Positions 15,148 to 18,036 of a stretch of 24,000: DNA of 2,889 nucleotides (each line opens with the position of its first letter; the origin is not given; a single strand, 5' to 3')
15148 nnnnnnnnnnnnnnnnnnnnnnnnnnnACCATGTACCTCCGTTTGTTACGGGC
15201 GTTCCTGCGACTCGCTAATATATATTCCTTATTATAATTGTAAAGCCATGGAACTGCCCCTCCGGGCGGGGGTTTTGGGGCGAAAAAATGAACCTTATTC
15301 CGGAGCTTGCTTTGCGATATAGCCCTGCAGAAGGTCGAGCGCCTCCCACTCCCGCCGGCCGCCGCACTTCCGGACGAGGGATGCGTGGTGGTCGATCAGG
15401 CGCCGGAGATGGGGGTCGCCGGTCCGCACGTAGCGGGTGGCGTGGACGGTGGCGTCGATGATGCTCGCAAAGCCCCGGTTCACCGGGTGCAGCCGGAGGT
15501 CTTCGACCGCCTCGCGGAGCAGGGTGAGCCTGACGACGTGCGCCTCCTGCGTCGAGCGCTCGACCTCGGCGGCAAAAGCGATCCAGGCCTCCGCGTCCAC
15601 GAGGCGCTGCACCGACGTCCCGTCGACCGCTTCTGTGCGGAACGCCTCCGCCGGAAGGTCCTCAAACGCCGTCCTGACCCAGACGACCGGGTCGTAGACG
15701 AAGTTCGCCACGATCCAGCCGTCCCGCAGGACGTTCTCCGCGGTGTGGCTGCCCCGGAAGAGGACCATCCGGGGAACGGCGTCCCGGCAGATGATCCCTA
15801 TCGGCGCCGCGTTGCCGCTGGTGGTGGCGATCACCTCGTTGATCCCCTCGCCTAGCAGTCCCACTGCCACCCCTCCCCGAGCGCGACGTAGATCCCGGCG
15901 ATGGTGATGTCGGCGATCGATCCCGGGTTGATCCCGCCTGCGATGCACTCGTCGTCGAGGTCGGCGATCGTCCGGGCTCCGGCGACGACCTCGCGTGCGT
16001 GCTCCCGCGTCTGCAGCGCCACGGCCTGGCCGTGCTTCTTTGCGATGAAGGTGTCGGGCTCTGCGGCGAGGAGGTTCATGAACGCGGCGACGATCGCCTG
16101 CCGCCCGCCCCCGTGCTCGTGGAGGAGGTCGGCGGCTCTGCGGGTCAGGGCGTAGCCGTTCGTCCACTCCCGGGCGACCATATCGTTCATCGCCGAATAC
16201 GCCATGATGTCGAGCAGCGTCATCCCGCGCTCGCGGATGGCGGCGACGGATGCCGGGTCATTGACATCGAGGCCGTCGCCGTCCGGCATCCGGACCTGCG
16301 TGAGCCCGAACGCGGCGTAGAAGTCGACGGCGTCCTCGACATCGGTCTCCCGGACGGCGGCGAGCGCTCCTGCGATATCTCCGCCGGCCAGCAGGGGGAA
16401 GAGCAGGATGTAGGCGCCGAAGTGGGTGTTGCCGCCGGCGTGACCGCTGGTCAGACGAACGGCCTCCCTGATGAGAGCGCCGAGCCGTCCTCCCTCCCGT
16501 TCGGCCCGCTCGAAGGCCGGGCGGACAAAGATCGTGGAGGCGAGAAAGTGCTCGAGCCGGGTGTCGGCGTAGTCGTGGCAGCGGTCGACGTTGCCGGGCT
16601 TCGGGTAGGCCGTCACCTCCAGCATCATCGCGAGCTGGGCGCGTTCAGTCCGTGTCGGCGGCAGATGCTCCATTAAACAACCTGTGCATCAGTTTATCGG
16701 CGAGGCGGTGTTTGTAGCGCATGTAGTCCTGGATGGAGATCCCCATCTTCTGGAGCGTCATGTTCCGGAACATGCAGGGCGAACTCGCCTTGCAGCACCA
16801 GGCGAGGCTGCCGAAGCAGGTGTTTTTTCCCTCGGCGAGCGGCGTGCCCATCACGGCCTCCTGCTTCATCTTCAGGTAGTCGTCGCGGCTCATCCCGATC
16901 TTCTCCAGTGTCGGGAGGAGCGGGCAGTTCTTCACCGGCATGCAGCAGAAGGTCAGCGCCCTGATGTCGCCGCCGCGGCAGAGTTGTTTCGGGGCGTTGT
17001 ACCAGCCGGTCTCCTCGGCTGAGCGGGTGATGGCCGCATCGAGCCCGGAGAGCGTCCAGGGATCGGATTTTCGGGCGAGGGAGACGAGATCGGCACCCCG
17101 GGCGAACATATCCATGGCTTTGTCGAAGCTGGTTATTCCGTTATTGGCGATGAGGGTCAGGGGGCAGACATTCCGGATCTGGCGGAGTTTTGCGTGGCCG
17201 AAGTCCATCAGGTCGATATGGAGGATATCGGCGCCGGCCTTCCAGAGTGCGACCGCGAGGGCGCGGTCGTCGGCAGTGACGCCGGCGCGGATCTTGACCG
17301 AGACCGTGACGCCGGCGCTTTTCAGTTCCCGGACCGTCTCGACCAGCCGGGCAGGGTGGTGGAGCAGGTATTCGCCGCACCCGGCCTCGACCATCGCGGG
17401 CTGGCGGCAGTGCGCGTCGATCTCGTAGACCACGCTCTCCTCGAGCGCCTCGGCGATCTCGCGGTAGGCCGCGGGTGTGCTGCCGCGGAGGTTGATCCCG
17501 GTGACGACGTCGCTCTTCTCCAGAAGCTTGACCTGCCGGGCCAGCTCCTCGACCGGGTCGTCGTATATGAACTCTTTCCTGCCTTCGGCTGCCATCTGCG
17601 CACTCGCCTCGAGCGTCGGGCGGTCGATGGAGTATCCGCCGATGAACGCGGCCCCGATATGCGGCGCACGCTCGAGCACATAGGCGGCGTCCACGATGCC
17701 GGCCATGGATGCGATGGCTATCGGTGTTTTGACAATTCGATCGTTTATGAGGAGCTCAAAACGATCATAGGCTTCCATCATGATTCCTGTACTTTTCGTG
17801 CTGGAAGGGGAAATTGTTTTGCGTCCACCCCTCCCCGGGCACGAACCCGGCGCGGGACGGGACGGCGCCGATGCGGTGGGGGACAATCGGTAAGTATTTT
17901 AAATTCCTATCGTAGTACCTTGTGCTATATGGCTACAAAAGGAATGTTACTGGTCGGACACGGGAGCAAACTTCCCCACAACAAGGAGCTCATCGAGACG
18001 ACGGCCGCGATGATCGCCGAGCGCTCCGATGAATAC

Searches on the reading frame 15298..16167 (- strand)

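Call 62: search_protein_families(library=pfam, proteins=[window:15298-16167:-], max_evalue=0.0001)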
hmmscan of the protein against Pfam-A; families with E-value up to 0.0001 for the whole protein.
window:15298-16167:- (290 aa): 2 families
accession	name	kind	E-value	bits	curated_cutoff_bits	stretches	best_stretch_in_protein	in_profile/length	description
PF04289.18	DUF447_N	-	2.4e-27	95.6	24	1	110-221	1-112/114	Protein of unknown function (DUF447) N-terminal domain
PF20766.2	DUF447_C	-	7.7e-17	61.5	24.8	1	230-280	1-51/53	Protein of unknown function (DUF447)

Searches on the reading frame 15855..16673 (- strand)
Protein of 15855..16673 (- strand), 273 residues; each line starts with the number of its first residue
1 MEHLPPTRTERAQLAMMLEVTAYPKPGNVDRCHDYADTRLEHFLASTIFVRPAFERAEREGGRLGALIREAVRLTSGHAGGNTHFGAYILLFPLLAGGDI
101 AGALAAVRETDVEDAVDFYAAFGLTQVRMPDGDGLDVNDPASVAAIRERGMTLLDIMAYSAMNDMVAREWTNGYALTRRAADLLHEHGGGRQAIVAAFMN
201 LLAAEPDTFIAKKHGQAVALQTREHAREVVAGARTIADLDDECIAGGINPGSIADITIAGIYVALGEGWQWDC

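Call 62: search_protein_families(library=pfam, proteins=[window:15855-16673:-], max_evalue=0.0001)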
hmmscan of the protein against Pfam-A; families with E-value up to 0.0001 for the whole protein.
window:15855-16673:- (273 aa): 1 family
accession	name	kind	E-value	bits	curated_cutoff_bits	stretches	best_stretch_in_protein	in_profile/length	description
PF01874.21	CitG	-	1.6e-66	225.3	27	1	11-263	3-283/284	ATP:dephospho-CoA triphosphoribosyl transferase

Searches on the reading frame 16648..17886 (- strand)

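Call 62: search_protein_families(library=pfam, proteins=[window:16648-17886:-], max_evalue=0.0001)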
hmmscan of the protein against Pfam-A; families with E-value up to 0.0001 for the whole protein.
window:16648-17886:- (413 aa): 1 family
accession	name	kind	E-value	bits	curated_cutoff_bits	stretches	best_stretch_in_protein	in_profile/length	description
PF01207.24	Dus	-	4.9e-06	26.3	20.4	1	128-292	55-236/311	Dihydrouridine synthase (Dus)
